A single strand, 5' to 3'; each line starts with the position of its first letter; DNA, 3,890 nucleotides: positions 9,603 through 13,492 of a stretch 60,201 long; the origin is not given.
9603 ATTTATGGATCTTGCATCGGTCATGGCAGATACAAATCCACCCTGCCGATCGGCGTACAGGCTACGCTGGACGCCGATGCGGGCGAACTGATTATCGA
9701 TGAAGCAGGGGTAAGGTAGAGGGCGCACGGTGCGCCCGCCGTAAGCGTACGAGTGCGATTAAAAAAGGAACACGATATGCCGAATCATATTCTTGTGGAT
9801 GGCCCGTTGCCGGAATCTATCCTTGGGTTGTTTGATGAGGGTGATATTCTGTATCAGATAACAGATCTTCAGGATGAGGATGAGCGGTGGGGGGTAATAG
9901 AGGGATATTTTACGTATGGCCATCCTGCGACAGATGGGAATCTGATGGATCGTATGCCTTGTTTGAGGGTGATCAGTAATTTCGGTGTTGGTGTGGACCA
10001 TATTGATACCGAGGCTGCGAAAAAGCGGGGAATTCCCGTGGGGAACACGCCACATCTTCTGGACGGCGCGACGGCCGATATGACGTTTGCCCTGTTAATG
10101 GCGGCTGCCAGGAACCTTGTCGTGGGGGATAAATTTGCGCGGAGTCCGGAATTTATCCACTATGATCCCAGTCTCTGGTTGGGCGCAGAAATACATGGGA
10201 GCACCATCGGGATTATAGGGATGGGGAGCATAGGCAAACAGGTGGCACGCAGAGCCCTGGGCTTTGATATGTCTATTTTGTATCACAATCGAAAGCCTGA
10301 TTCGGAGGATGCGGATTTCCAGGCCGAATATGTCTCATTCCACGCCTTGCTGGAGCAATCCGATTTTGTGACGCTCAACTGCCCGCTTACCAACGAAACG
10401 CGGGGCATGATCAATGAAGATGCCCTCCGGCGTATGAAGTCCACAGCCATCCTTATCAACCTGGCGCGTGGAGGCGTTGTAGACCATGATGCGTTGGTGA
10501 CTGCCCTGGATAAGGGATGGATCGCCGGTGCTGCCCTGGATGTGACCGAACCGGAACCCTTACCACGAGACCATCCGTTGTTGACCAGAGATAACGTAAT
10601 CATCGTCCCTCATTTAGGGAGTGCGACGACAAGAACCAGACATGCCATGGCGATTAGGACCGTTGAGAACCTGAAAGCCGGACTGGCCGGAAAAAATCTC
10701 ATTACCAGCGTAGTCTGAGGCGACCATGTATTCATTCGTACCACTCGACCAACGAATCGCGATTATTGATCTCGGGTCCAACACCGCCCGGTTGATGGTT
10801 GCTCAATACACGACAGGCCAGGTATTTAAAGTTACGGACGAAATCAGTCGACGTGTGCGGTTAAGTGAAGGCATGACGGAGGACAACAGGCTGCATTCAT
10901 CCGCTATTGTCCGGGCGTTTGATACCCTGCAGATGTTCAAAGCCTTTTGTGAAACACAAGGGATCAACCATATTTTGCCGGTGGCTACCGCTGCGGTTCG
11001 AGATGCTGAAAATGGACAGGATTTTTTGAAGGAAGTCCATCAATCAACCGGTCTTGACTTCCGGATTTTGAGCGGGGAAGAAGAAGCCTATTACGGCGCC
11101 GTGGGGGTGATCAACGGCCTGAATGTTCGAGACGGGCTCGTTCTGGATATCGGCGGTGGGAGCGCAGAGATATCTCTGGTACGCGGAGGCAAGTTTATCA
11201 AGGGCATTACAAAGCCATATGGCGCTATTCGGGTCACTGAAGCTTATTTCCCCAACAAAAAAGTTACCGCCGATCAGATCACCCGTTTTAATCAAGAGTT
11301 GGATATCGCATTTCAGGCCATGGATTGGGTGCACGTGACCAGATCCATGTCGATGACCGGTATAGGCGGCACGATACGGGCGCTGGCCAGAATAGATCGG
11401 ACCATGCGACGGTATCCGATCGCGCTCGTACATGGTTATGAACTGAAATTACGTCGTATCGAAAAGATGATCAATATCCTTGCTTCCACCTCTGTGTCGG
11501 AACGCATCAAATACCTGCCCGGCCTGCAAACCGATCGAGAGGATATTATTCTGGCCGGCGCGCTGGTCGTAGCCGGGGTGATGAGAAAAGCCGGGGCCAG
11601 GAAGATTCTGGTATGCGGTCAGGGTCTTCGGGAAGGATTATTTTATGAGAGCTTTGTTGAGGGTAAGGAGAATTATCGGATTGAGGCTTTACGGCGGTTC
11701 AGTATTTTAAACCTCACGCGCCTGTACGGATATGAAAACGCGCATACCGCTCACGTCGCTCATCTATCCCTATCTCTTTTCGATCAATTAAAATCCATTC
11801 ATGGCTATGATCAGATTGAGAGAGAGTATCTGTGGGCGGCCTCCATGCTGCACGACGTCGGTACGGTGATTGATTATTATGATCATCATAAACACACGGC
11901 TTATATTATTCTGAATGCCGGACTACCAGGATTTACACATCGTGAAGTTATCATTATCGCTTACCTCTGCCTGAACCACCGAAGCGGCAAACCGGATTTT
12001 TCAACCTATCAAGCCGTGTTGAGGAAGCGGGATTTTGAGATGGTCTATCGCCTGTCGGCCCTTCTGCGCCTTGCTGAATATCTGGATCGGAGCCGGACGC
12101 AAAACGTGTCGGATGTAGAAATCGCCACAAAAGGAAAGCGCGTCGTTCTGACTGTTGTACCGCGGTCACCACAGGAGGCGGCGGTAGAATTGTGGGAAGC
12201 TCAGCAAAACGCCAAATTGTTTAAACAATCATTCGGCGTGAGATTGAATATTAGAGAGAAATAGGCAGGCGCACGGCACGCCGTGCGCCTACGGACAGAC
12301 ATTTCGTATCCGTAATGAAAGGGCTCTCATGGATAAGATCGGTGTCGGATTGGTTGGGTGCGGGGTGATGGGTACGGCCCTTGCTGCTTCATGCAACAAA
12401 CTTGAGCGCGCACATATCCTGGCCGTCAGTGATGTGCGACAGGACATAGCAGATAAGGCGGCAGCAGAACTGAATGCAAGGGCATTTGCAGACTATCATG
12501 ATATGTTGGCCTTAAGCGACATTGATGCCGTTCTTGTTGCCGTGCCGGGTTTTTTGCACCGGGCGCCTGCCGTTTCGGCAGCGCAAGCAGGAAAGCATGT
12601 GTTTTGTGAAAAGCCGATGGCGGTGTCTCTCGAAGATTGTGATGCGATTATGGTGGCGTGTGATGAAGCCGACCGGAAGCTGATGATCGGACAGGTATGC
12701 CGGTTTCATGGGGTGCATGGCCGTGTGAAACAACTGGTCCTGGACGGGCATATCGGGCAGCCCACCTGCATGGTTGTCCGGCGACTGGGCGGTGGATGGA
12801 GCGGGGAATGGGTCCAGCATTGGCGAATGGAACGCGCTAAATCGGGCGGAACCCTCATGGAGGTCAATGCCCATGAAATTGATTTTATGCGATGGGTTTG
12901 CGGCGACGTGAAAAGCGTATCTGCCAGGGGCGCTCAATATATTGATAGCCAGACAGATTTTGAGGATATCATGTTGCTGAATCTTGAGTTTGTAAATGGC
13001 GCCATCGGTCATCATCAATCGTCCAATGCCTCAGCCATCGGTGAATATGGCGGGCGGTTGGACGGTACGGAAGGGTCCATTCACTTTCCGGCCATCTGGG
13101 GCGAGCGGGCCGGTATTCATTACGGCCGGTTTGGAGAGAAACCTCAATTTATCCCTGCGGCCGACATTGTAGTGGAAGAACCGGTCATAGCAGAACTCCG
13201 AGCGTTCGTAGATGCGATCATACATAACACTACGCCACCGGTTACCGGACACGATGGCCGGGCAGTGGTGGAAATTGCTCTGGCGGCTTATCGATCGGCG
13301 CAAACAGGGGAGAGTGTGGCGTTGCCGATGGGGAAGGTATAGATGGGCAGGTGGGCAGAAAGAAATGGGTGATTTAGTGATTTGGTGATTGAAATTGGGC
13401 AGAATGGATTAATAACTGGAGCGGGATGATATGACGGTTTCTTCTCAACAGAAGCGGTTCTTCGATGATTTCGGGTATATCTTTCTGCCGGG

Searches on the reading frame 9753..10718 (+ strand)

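Call 76: search_protein_families(library=pfam, proteins=[window:9753-10718:+], max_evalue=0.0001)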
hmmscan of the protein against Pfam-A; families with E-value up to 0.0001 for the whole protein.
window:9753-10718:+ (321 aa): 2 families
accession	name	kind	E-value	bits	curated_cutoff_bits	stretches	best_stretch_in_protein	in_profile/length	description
PF02826.25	2-Hacid_dh_C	-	3.8e-64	215.8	25.1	1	112-289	1-178/178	D-isomer specific 2-hydroxyacid dehydrogenase, NAD binding domain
PF00389.36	2-Hacid_dh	-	4.1e-22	78.7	24.6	1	15-320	3-133/134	D-isomer specific 2-hydroxyacid dehydrogenase, catalytic domain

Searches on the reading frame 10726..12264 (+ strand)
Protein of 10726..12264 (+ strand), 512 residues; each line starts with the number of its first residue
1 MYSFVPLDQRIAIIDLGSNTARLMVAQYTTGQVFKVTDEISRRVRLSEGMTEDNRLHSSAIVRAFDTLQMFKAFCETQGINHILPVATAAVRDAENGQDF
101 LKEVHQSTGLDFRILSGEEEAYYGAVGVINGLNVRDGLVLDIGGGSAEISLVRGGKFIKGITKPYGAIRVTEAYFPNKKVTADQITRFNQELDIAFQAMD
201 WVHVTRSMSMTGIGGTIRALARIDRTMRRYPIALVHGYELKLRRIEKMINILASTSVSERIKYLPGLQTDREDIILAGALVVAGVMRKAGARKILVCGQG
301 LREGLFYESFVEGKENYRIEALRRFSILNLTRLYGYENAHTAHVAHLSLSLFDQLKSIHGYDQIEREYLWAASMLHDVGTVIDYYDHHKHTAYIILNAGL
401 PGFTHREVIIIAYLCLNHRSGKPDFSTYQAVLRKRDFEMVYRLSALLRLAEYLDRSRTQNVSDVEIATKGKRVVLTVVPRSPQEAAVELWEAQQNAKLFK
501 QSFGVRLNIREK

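Call 76: search_protein_families(library=pfam, proteins=[window:10726-12264:+], max_evalue=0.0001)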
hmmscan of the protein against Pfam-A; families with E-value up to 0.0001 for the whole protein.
window:10726-12264:+ (512 aa): 3 families
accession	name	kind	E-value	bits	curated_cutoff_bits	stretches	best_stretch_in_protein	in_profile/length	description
PF02541.22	Ppx-GppA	-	1.6e-55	189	27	1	25-309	2-281/285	Ppx/GppA phosphatase family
PF21447.3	Ppx-GppA_III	-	2.5e-29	102.8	27.3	1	323-472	2-153/177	Ppx/GppA phosphatase, domain III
PF01966.28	HD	-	3.7e-05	24.4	22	1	340-452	4-112/116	HD domain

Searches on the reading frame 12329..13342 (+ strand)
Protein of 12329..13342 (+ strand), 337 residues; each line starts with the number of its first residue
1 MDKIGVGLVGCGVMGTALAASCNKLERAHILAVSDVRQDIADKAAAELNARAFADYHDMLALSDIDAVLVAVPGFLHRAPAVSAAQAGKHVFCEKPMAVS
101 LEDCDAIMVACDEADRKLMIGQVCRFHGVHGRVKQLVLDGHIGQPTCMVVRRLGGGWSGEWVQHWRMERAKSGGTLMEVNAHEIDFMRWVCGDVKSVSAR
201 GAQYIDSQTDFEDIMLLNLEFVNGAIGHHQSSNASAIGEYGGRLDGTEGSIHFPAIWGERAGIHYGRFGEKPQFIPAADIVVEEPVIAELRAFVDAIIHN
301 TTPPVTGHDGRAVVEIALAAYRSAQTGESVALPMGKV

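Call 76: search_protein_families(library=pfam, proteins=[window:12329-13342:+], max_evalue=0.0001)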
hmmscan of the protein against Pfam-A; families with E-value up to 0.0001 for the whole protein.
window:12329-13342:+ (337 aa): 4 families
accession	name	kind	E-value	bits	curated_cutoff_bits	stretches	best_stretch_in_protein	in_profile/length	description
PF01408.29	GFO_IDH_MocA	-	1.3e-26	94.1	24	1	4-121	1-119/120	Oxidoreductase family, NAD-binding Rossmann fold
PF22725.1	GFO_IDH_MocA_C3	-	4.6e-21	75.5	27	1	132-251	3-123/124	GFO/IDH/MocA C-terminal domain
PF02894.22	GFO_IDH_MocA_C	-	6.8e-19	69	22.9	1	134-332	1-218/218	Oxidoreductase family, C-terminal alpha/beta domain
PF03807.23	F420_oxidored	-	7.6e-05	23.7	21.6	0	6-74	2-69/94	NADP oxidoreductase coenzyme F420-dependent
